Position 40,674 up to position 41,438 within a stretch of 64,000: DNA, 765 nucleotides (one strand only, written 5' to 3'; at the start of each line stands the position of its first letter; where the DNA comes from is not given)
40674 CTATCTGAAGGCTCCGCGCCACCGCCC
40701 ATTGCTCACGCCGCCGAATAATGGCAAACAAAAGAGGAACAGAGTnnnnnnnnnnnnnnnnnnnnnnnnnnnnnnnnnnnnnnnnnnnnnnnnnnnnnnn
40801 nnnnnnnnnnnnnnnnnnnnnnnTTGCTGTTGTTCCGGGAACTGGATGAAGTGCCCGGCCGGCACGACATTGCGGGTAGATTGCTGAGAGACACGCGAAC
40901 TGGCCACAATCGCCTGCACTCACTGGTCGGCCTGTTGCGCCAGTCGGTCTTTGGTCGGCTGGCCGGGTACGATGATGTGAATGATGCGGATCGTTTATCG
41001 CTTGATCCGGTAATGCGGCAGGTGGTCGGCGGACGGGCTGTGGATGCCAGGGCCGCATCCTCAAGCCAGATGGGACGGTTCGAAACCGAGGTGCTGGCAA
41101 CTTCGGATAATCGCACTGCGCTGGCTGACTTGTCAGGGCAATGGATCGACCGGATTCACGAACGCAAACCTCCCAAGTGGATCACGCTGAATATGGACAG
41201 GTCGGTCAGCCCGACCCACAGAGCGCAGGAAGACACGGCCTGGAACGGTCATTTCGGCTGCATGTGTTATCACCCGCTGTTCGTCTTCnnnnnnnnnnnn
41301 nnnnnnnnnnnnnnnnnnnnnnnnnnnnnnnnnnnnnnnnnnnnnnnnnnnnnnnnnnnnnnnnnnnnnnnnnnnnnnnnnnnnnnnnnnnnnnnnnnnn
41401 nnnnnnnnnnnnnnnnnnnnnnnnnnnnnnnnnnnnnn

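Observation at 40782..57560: One IS1380 element split in-frame into two halves 15.3 kb apart, sharing a 6-bp overlap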

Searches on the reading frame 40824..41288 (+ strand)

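Call 19: search_protein_families(library=pfam, proteins=[window:40824-41288:+])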
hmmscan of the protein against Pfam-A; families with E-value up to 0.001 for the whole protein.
window:40824-41288:+ (155 aa): 1 family
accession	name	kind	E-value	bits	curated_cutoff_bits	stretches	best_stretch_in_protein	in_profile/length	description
PF13701.12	DDE_Tnp_1_4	-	9.4e-42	143.2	34.7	1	2-155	25-175/435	Transposase DDE domain group 1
